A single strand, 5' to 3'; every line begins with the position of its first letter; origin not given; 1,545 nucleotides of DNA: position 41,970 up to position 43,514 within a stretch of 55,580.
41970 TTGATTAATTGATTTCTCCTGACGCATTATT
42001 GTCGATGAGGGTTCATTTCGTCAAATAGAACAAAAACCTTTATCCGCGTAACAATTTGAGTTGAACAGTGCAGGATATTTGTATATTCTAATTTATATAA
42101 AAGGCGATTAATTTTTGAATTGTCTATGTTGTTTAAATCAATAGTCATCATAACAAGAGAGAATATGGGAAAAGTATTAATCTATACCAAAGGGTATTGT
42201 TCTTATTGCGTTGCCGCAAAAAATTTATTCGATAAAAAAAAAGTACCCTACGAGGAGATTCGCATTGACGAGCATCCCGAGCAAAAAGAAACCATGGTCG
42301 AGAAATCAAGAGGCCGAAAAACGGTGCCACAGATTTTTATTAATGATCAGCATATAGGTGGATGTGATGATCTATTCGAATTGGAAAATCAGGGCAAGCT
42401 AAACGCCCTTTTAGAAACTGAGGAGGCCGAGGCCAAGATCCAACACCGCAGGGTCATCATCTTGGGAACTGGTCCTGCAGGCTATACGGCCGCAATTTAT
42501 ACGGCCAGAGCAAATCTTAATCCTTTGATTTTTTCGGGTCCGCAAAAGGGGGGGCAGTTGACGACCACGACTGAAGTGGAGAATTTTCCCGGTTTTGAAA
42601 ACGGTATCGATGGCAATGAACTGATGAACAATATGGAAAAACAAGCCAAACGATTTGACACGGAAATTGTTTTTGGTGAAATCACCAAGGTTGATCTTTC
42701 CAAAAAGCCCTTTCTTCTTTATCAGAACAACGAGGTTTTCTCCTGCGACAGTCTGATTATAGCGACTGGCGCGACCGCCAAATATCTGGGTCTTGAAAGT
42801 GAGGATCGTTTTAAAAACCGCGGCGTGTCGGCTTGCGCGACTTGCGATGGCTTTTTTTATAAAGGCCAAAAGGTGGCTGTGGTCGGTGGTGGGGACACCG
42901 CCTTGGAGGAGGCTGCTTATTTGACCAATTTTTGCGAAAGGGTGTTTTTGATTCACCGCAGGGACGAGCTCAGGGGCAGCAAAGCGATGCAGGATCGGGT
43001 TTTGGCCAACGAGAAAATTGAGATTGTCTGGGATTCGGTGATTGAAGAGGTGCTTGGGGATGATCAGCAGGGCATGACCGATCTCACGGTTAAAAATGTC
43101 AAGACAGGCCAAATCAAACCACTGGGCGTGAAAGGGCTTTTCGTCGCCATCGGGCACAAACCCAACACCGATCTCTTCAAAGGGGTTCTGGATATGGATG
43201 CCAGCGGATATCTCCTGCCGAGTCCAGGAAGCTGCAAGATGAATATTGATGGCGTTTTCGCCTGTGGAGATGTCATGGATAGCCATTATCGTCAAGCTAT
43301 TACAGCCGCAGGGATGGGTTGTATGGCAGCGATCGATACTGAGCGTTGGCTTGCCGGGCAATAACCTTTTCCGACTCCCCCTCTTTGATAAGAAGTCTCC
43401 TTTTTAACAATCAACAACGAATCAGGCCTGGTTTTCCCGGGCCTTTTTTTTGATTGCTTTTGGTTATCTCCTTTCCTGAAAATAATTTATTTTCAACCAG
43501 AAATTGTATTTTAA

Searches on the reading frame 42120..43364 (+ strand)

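Call 26: search_protein_families(library=pfam, proteins=[window:42120-43364:+], max_evalue=0.001)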
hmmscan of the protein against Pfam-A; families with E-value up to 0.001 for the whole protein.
window:42120-43364:+ (414 aa): 8 families
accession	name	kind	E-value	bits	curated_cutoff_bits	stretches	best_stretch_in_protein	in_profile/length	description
PF07992.20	Pyr_redox_2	-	2.1e-45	155.9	26.1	1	111-400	2-291/291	Pyridine nucleotide-disulphide oxidoreductase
PF00462.30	Glutaredoxin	-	2.5e-21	76.1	22.9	1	19-79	1-60/60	Glutaredoxin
PF00070.33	Pyr_redox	-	4e-15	56.5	22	1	251-325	1-80/82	Pyridine nucleotide-disulphide oxidoreductase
PF13738.12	Pyr_redox_3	-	4.9e-15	56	30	1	161-383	76-305/305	Pyridine nucleotide-disulphide oxidoreductase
PF03486.20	HI0933_like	-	1.6e-05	24.9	50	0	111-143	2-34/244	HI0933-like protein Rossmann domain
PF04908.21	SH3BGR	-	3e-05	24.5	21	1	36-98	26-96/99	SH3-binding, glutamic acid-rich protein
PF00890.30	FAD_binding_2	-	0.00026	20.7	20.4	0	112-147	2-38/414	FAD binding domain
PF01134.28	GIDA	-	0.0006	19.4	22.1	0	112-138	2-28/391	Glucose inhibited division protein A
